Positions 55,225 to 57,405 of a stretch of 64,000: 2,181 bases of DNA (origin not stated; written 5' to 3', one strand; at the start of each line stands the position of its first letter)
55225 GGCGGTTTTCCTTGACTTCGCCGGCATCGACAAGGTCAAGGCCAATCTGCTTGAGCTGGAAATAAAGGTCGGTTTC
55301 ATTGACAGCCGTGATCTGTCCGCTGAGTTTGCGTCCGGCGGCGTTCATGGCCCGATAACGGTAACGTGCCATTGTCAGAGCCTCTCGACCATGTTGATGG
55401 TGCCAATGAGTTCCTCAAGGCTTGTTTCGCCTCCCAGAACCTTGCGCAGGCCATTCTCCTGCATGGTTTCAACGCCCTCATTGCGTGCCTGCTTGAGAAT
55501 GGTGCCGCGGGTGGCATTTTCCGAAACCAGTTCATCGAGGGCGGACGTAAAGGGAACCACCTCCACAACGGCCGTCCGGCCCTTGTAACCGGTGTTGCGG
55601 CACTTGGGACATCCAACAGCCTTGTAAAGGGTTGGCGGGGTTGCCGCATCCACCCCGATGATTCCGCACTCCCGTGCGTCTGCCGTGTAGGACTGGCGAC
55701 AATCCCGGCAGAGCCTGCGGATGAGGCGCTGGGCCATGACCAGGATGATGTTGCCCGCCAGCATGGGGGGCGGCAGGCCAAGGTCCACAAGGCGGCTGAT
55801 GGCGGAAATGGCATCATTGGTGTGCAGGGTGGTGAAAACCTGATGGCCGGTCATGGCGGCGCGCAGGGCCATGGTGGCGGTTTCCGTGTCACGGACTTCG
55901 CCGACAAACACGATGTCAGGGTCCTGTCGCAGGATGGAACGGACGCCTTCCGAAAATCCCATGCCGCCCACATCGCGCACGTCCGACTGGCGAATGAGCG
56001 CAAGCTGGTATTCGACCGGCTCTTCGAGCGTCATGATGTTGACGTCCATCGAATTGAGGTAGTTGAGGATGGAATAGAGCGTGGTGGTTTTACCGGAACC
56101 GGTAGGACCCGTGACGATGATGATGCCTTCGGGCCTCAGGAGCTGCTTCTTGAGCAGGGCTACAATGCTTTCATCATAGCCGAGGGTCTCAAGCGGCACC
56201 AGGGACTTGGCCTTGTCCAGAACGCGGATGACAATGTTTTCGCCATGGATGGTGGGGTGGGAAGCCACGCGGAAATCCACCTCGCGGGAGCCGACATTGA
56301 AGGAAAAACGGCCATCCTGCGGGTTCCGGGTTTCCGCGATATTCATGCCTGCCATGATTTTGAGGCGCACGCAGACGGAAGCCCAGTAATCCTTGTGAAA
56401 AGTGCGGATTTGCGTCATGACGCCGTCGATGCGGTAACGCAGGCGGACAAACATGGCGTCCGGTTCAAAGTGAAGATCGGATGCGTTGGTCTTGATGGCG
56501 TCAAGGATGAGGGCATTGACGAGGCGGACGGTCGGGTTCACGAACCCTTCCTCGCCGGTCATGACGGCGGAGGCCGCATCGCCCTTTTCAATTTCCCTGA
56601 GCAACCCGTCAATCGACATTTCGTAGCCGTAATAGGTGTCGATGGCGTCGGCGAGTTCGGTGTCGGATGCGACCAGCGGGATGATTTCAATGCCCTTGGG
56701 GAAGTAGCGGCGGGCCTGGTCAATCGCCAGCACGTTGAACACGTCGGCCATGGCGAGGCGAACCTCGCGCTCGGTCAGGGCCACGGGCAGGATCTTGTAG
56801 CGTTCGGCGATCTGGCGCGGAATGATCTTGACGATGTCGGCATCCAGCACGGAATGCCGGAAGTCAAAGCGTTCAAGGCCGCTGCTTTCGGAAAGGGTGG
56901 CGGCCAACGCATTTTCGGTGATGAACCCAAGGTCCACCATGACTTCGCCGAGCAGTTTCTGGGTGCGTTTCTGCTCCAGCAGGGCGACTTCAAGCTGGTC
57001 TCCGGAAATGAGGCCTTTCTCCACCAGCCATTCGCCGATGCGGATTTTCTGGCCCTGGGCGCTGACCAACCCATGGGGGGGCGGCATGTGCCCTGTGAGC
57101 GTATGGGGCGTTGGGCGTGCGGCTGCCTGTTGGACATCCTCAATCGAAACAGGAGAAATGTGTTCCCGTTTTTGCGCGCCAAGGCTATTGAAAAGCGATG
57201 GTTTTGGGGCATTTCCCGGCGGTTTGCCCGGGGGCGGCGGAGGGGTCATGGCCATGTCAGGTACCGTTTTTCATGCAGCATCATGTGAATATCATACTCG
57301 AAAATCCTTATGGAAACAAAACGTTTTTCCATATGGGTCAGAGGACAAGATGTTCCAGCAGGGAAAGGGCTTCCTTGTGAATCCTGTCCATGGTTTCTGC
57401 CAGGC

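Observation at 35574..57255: MSHA-like type IVa pilus system split into two oppositely oriented halves around trpB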

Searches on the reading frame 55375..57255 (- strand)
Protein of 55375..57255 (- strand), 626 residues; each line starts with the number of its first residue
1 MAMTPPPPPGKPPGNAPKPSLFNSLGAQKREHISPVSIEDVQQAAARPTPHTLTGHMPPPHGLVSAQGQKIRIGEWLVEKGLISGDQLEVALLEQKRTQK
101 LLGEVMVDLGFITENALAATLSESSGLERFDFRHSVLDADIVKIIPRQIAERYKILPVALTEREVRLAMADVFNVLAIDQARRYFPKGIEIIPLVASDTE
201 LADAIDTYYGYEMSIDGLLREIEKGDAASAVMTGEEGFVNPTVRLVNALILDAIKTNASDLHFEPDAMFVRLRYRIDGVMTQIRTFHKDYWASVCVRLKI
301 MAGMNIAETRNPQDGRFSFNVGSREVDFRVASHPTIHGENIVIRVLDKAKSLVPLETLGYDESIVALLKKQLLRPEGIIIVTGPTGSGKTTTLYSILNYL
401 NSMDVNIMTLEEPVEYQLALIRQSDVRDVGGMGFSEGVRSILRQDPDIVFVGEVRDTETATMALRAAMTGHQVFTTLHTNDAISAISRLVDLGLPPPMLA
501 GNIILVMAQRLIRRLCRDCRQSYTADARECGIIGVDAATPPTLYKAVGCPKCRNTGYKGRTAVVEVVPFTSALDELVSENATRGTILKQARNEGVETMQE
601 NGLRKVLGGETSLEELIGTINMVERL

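Call 4: search_protein_families(library=pfam, proteins=[window:55375-57255:-], max_evalue=0.01)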
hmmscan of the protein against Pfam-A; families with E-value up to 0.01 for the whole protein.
window:55375-57255:- (626 aa): 10 families
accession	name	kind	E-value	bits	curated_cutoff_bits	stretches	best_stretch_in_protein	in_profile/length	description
PF00437.27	T2SSE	-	9.2e-125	416.6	24.9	1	240-616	6-368/370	Type II/IV secretion system protein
PF05157.20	MshEN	-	3.4e-16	59.4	23.1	1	126-214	2-89/90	MshEN domain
PF20720.3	nSTAND3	-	0.00015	22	27.2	1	370-416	11-57/155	Novel STAND NTPase 3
PF13401.12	AAA_22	-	0.0002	22.1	27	1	375-421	4-50/130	AAA domain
PF13173.12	AAA_14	-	0.00092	19.7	27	1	377-468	3-85/129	AAA domain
PF25199.1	nSTAND_NTPase5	-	0.0032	17.7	34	1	371-410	36-76/145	Novel STAND NTPase 5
PF03266.21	NTPase_1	-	0.0034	17.7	23.9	0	379-407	2-30/168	NTPase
PF13191.12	AAA_16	-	0.0036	18.2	32.6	0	374-416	21-63/167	AAA ATPase domain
PF13245.12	AAA_19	-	0.0041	17.7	25.1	0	375-404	10-39/134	AAA domain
PF13086.12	AAA_11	-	0.0069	16.6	27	0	370-403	11-44/257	AAA domain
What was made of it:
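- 55375..57255 (-): Extension ATPase of MshE/PilB type with an N-terminal c-di-GMP-binding MshEN domain. T2SSE, E 9e-125, and MshEN (call 4).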

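Call 6: search_protein_families(library=ncbifam, proteins=[window:55375-57255:-], max_evalue=0.01)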
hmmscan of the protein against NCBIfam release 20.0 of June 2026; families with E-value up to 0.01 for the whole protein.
window:55375-57255:- (626 aa): 26 families (the best 25 are shown)
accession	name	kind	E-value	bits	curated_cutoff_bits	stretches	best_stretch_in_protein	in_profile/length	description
TIGR02538.1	type_IV_pilB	equivalog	2.5e-153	511.7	675.65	1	73-616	2-558/564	type IV-A pilus assembly ATPase PilB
TIGR02533.1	type_II_gspE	equivalog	1.1e-146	489.3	630.25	1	143-617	2-483/486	type II secretion system ATPase GspE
NF053534.1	T4PilAsmATPsTfpB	equivalog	6.8e-121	404.5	850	1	113-618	64-580/584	type IV pilus assembly ATPase TfpB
NF007755.0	PRK10436.1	equivalog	2.7e-116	389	617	1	151-621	15-460/465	type II secretion system protein GspE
NF041000.1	ATPase_ComGA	equivalog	9.6e-70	234.6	300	1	248-513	2-266/267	competence type IV pilus ATPase ComGA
TIGR01420.1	pilT_fam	subfamily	4.2e-54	184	319.1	1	247-514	3-270/343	PilT/PilU family type 4a pilus ATPase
TIGR02525.1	plasmid_TraJ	equivalog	4.5e-24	85.1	368.3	1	368-496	141-275/372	plasmid transfer ATPase TraJ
TIGR02524.1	dot_icm_DotB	equivalog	1.1e-23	84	463.3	1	308-491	77-258/358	Dot/Icm type IV secretion system ATPase DotB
NF053729.1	c-di-GMP_motif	domain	7.3e-19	67.3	38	1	72-123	1-52/53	cyclic di-GMP-binding domain-containing protein, MshE-related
NF058587.1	archaellum_moto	equivalog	5.4e-18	65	550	1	336-491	234-395/527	archaellum flagellar ATPase motor FlaI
TIGR03819.1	heli_sec_ATPase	hypoth_equivalog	2.5e-16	59.8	373.15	1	292-494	97-302/340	TadA family conjugal transfer-associated ATPase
NF008411.1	PRK11234.1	equivalog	1.7e-14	53.2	1170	1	65-185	476-595/723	cyclic di-3',5'-guanylate-activated glycosyltransferase NfrB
TIGR02782.1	TrbB_P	equivalog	5.6e-14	52.1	304.55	1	372-490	132-253/303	P-type conjugative transfer ATPase TrbB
NF010407.0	PRK13833.1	subfamily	1.5e-12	47.6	499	1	378-492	146-262/323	conjugal transfer protein TrbB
NF012033.0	PRK15489.1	equivalog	1.5e-12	46.5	537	1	69-203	489-621/703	glycosyl transferase family protein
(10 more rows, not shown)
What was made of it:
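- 55375..57255 (-): NF053729 c-di-GMP motif at 67 bits, above the cut-off of 38 (call 6).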

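Call 8: find_related_loci(query=window:55375-57255:-, collection=genome_contigs, flank=10000)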
Query window:55375-57255:- (626 aa) in genome_contigs; peptide patterns used: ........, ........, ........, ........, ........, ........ (x = any residue, [..] = any of these).
599 stretches matched a pattern (row limit reached: there are more); 588 encode a relative of the query (tblastn E <= 1e-3); the best 80 are kept; 80 distinct loci.
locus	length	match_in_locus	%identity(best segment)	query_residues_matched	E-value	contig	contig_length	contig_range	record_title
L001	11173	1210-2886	76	70-626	0e+0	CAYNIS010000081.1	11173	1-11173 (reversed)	MAG TPA_asm: uncultured Rhodospirillaceae bacterium isolate SRP141376_co3_147 genome assembly, contig: NODE_16078_length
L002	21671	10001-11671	61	71-626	0e+0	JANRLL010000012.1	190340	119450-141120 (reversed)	MAG: Rickettsiales bacterium isolate bins.21 k141_721264, whole genome shotgun sequence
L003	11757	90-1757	60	72-626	0e+0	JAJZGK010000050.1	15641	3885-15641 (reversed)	MAG: Proteobacteria bacterium isolate LL4.bin51 NODE_3842_length_15641_cov_1.634910, whole genome shotgun sequence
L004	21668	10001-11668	59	72-626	0e+0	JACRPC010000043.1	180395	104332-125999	MAG: Rhodospirillales bacterium isolate NC_groundwater_1977_Pr3_S-0.2um_65_12 scaffold_599463, whole genome shotgun sequ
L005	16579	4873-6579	58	64-626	0e+0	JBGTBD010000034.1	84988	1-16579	MAG: Rickettsiales bacterium isolate JTS-AC89 k141_1068104, whole genome shotgun sequence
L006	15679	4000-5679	59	71-626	0e+0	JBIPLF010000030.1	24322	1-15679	MAG: Rickettsiales bacterium isolate ME2010-09-14_3300042543_group3_bin82 Rohwer_bin1980_scaffold_1576_c1, whole genome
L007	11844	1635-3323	57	68-626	0e+0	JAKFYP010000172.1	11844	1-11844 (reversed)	MAG: Alphaproteobacteria bacterium isolate ND5_Bin_71 ND5_0004731, whole genome shotgun sequence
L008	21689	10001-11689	57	66-626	0e+0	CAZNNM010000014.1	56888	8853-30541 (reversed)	MAG TPA_asm: uncultured Rickettsiales bacterium isolate SRP199154_co2_81 genome assembly, contig: NODE_317_length_56888_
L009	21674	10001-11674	56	73-626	0e+0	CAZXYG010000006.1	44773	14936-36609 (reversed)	MAG TPA_asm: uncultured Rickettsiales bacterium isolate SRP124282_co10_168 genome assembly, contig: NODE_52_length_44773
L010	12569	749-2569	54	9-626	0e+0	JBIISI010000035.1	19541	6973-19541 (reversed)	MAG: Rickettsiales bacterium isolate ME2003-11-11_3300044715_group2_bin75 Rohwer_bin1997_scaffold_1297_c2, whole genome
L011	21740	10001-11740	54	46-626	0e+0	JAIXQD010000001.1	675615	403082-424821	MAG: Rickettsiales bacterium isolate C4_MAG_00014 pond_C4_MAG_00014_000000000009, whole genome shotgun sequence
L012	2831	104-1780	57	72-626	0e+0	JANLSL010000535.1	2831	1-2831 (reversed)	MAG: Alphaproteobacteria bacterium isolate OTE_25_metabat_361 OTE_25_k141_4378472, whole genome shotgun sequence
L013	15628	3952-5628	57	72-626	0e+0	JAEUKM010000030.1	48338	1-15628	MAG: Rhodospirillaceae bacterium isolate new MAG-95 k141_2151540, whole genome shotgun sequence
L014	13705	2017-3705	54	64-626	0e+0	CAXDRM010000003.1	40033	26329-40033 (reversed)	MAG TPA_asm: uncultured Rickettsiales bacterium isolate SRR5788144_binner23_Refined_1 genome assembly, contig: ERZ123006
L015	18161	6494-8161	55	72-626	0e+0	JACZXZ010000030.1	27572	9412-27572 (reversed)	MAG: Proteobacteria bacterium isolate B25D1T2 B25D1T2_NODE339, whole genome shotgun sequence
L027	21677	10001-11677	56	72-626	0e+0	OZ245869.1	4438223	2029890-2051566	MAG: Rhodospirillaceae bacterium isolate 854fa619-c004-408a-a656-9f0e241f57ae genome assembly, chromosome: 1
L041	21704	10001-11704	51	65-626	0e+0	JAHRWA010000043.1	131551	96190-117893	MAG: Pseudomonadales bacterium isolate DC_out160 k91_2611962, whole genome shotgun sequence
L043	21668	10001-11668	51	72-626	0e+0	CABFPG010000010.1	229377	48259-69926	Teredinibacter sp. ISS155 genome assembly, contig: 0010, whole genome shotgun sequence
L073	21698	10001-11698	49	64-626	0e+0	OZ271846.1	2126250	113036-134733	Methylophilaceae bacterium isolate ME-M6 genome assembly, chromosome: MEM6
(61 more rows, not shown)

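Call 11: find_encoding_contigs(protein=window:55375-57255:-, flank=10000, max_places=4)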
Protein window:55375-57255:- (626 aa): 4 contigs read that carry it; 2 places shown.
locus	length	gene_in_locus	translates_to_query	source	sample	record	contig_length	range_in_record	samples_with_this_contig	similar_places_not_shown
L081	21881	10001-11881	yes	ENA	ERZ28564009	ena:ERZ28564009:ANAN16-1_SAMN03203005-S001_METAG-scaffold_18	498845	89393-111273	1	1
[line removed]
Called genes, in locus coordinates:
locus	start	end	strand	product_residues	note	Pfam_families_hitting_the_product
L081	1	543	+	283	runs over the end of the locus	PF08478:POTRA_1, PF03799:FtsQ_DivIB_C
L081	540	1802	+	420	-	PF11104:PilM_2 (faint), PF02491:SHS2_FTSA, PF06723:MreB_Mbl, PF14450:FtsA, PF00012:HSP70 (weak)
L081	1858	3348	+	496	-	PF00091:Tubulin, PF12327:FtsZ_C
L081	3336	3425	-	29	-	-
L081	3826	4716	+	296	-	PF03331:LpxC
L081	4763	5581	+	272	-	PF09976:TPR_21 (faint), PF13512:TPR_18, PF13525:YfiO, PF13174:TPR_6 (faint), PF13428:TPR_14 (faint), PF14559:TPR_19 (faint), PF13432:TPR_16 (weak)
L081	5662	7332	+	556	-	PF02463:SMC_N, PF13401:AAA_22 (faint), PF13476:AAA_23, PF13304:AAA_21 (faint)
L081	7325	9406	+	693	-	PF22745:Nlig-Ia, PF01653:DNA_ligase_aden, PF03120:OB_DNA_ligase, PF03119:DNA_ligase_ZBD, PF12826:HHH_2, PF00533:BRCT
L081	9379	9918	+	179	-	-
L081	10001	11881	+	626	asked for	PF05157:MshEN, PF00437:T2SSE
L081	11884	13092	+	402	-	PF28597:T2SSF_N, PF00482:T2SSF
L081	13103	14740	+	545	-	-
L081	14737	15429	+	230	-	-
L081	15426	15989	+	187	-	-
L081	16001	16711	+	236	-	PF00005:ABC_tran, PF13304:AAA_21 (faint)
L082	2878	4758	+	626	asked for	PF05157:MshEN, PF00437:T2SSE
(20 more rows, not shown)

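Call 28: search_solved_structures(query=window:55375-57255:-, max_evalue=0.00001)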
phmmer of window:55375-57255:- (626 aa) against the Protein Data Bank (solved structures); distinct sequences matched with E-value up to 0.00001: 41.
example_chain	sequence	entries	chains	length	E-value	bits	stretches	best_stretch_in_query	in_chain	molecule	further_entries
6f8l_G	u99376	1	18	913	1.7e-128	432.9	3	73-618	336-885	Type IV pilus assembly protein PilF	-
3jc8_Ba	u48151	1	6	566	7e-126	424.2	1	72-619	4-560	Type IV-A pilus assembly ATPase PilB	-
6olj_C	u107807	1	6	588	4.8e-123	414.9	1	66-617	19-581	Type IV pilus biogenesis ATPase PilB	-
5tsg_B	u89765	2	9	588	1.1e-122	413.7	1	66-617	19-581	Type IV pilus biogenesis ATPase PilB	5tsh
5zfr_A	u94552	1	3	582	4.8e-122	411.6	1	69-617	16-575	Type IV pilus biogenesis ATPase PilB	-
1p9r_A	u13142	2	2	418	2.4e-100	339.9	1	240-617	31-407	General secretion pathway protein E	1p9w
4pht_A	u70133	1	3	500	2.7e-100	339.8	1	144-617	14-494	General secretory pathway protein E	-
4ksr_A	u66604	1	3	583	5.9e-100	338.6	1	240-617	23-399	Type II secretion system protein E, Hemolysin-coregulated protein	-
4kss_A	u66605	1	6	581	6.5e-100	338.5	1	240-617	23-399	Type II secretion system protein E, hemolysin-coregulated protein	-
6ejf_A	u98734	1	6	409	1.8e-91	310.6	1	244-618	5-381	Type IV pilus assembly protein PilF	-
5oiu_A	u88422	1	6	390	1.8e-91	310.6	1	244-618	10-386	Type IV pilus assembly protein PilF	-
5it5_F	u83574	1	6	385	2e-91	310.4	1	244-618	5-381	ATP binding motif-containing protein PilF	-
2ewv_A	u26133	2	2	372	1.1e-34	123.1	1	248-493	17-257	twitching motility protein PilT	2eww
2gsz_A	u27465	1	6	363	1.3e-34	122.9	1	249-493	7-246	twitching motility protein PilT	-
3jvu_A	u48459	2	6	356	1.5e-34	122.7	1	249-513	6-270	Twitching mobility protein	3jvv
8pfa_A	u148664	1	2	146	1.1e-12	50.5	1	65-180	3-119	c-di-GMP binding domain of the ATPase enzyme PilF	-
9g1w_A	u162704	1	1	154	6.9e-09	37.9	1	72-182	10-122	Type IV pilus assembly ATPase PilB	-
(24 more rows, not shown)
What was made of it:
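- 55375..57255 (-): PDB: PilF/PilB 424-433 bits, GspE 340 bits (call 28).
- The ATPase scores best to T4aP PilB/PilF structures (call 28), and to TIGR02538 PilB slightly above GspE (call 6). MshEN c-di-GMP domains also occur in PilB/PilF (call 28: 8pfa, 9g1w). The ATPase scores about 90 bits lower to GspE than to PilB (call 28).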

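Call 71: search_protein_families(library=ncbifam, proteins=[L073:6453-8375:+, L043:6298-8049:+, L041:6376-8109:+, L027:3375-5468:+, L004:927-3065:+, L073:12933-14564:+, L073:14534-15193:+, L073:15184-15684:+, L073:15668-16984:+, L073:4989-6368:+], max_evalue=0.001)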
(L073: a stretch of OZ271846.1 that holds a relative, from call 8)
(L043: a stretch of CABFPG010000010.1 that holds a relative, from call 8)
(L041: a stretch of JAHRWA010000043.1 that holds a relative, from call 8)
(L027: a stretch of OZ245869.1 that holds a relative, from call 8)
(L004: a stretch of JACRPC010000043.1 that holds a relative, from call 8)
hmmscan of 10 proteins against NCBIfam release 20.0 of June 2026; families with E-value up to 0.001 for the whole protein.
L073:6453-8375:+ (641 aa): 9 families
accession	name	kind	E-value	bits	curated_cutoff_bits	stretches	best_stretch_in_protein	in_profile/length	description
TIGR02519.1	pilus_MshL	equivalog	1.6e-79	266.9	250.2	1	302-611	1-290/290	pilus (MSHA type) biogenesis protein MshL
TIGR02517.1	type_II_gspD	equivalog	4.3e-51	174.1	351.35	1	209-614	280-593/600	type II secretion system secretin GspD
TIGR02515.1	IV_pilus_PilQ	subfamily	1.6e-35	123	284.35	2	280-611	113-427/428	type IV pilus secretin PilQ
TIGR02516.1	type_III_yscC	equivalog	1.8e-32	112.5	238.45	2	277-612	176-462/463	type III secretion system outer membrane ring subunit SctC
NF010083.0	PRK13568.1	equivalog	4.8e-25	88.2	554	2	276-612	130-418/419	DNA uptake porin HofQ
NF011873.0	PRK15346.1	equivalog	5.2e-19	68.3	524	2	288-606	224-488/499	EscC/YscC/HrcC family type III secretion system outer membrane ring protein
NF007851.2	PRK10560.1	exception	1.7e-18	66.6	598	2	279-612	122-410/412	DNA uptake porin HofQ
NF042912.1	Amuc_1098_fam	equivalog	2.4e-16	59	750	2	432-611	589-796/805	Amuc_1098 family type IV pilus outer membrane protein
TIGR02520.1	pilus_B_mal_scr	equivalog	1.5e-15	56.8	287.65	1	300-569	237-476/513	PilN family type IVB pilus formation outer membrane protein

L043:6298-8049:+ (584 aa): 9 families
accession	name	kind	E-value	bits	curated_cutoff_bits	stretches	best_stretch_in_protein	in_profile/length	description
TIGR02519.1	pilus_MshL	equivalog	5.4e-75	252.1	250.2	1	277-565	1-290/290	pilus (MSHA type) biogenesis protein MshL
TIGR02517.1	type_II_gspD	equivalog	3.1e-49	168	351.35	1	189-567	264-592/600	type II secretion system secretin GspD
TIGR02515.1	IV_pilus_PilQ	subfamily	2.9e-35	122.1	284.35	2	361-566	247-428/428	type IV pilus secretin PilQ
NF010083.0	PRK13568.1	equivalog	1.5e-29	103.1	554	1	270-566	149-418/419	DNA uptake porin HofQ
TIGR02516.1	type_III_yscC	equivalog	2e-25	89.3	238.45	1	286-566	210-462/463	type III secretion system outer membrane ring subunit SctC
NF007851.2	PRK10560.1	exception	3.2e-24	85.5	598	1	275-566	144-410/412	DNA uptake porin HofQ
TIGR02520.1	pilus_B_mal_scr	equivalog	5.8e-18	64.7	287.65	1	140-564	129-513/513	PilN family type IVB pilus formation outer membrane protein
NF042912.1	Amuc_1098_fam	equivalog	5.7e-16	57.7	750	2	493-566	724-797/805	Amuc_1098 family type IV pilus outer membrane protein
NF011873.0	PRK15346.1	equivalog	3.1e-13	49.2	524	1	259-567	220-496/499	EscC/YscC/HrcC family type III secretion system outer membrane ring protein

L041:6376-8109:+ (578 aa): 9 families
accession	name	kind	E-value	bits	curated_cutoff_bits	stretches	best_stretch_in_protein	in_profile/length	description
TIGR02519.1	pilus_MshL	equivalog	2.5e-75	253.2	250.2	1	267-559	1-290/290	pilus (MSHA type) biogenesis protein MshL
TIGR02517.1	type_II_gspD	equivalog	2.9e-48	164.8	351.35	1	229-563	301-594/600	type II secretion system secretin GspD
TIGR02515.1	IV_pilus_PilQ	subfamily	4.1e-32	111.7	284.35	1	100-560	7-428/428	type IV pilus secretin PilQ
NF010083.0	PRK13568.1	equivalog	6.5e-26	91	554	1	263-560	150-418/419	DNA uptake porin HofQ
TIGR02516.1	type_III_yscC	equivalog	1.9e-25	89.3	238.45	1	278-560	212-462/463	type III secretion system outer membrane ring subunit SctC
NF007851.2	PRK10560.1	exception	8.6e-23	80.8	598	1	242-560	120-410/412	DNA uptake porin HofQ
NF042912.1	Amuc_1098_fam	equivalog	5e-21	74.5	750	1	437-560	660-797/805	Amuc_1098 family type IV pilus outer membrane protein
TIGR02520.1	pilus_B_mal_scr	equivalog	2.3e-13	49.6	287.65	1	139-517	130-476/513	PilN family type IVB pilus formation outer membrane protein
NF011873.0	PRK15346.1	equivalog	2.6e-13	49.5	524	1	295-562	265-497/499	EscC/YscC/HrcC family type III secretion system outer membrane ring protein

L027:3375-5468:+ (698 aa): 9 families
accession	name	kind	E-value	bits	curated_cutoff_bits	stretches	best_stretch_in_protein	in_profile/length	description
TIGR02519.1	pilus_MshL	equivalog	3.2e-62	210.1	250.2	1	377-672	2-290/290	pilus (MSHA type) biogenesis protein MshL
TIGR02517.1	type_II_gspD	equivalog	1.2e-33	116.5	351.35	1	340-678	269-596/600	type II secretion system secretin GspD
TIGR02515.1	IV_pilus_PilQ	subfamily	1.4e-21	77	284.35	1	397-672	158-427/428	type IV pilus secretin PilQ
NF010083.0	PRK13568.1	equivalog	1e-16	60.7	554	1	399-672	177-417/419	DNA uptake porin HofQ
NF042912.1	Amuc_1098_fam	equivalog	3.8e-16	58.3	750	1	546-677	663-801/805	Amuc_1098 family type IV pilus outer membrane protein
TIGR02516.1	type_III_yscC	equivalog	1.1e-14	53.9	238.45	1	409-673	233-462/463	type III secretion system outer membrane ring subunit SctC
NF011873.0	PRK15346.1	equivalog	2.6e-14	52.8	524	1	592-674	414-496/499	EscC/YscC/HrcC family type III secretion system outer membrane ring protein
TIGR02520.1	pilus_B_mal_scr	equivalog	3.1e-14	52.4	287.65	1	397-655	260-500/513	PilN family type IVB pilus formation outer membrane protein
NF007851.2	PRK10560.1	exception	5.1e-13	48.6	598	1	389-674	159-411/412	DNA uptake porin HofQ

L004:927-3065:+ (713 aa): 9 families
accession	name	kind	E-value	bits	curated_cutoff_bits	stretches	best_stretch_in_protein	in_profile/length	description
TIGR02519.1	pilus_MshL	equivalog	2.7e-67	226.8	250.2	1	384-687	2-290/290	pilus (MSHA type) biogenesis protein MshL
TIGR02517.1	type_II_gspD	equivalog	1.2e-37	129.7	351.35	1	316-690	244-593/600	type II secretion system secretin GspD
TIGR02515.1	IV_pilus_PilQ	subfamily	3.1e-26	92.3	284.35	1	404-684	158-424/428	type IV pilus secretin PilQ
NF042912.1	Amuc_1098_fam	equivalog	3.1e-17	61.9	750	2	558-689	658-798/805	Amuc_1098 family type IV pilus outer membrane protein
TIGR02516.1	type_III_yscC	equivalog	2.7e-16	59.2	238.45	1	416-688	233-462/463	type III secretion system outer membrane ring subunit SctC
TIGR02520.1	pilus_B_mal_scr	equivalog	2.2e-14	52.9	287.65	1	326-671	182-501/513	PilN family type IVB pilus formation outer membrane protein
NF010083.0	PRK13568.1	equivalog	2.9e-14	52.7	554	1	479-688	234-418/419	DNA uptake porin HofQ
NF011873.0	PRK15346.1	equivalog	4.7e-10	38.8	524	1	376-691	231-498/499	EscC/YscC/HrcC family type III secretion system outer membrane ring protein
NF007851.2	PRK10560.1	exception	3.8e-09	35.8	598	1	472-687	219-409/412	DNA uptake porin HofQ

L073:12933-14564:+ (544 aa): 0 families

L073:14534-15193:+ (220 aa): 0 families

L073:15184-15684:+ (167 aa): 0 families

L073:15668-16984:+ (439 aa): 0 families

L073:4989-6368:+ (460 aa): 1 family
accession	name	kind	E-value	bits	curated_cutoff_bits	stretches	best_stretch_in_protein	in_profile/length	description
TIGR03015.1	pepcterm_ATPase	hypoth_equivalog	6.3e-59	199.6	324.5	1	5-269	1-265/269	XrtA/PEP-CTERM system-associated ATPase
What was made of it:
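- Closest known: MSH-type loci of Gamma-, Beta- and Deltaproteobacteria found here. Different: Their secretins pass the MshL cut-off (252-267 bits, call 71).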
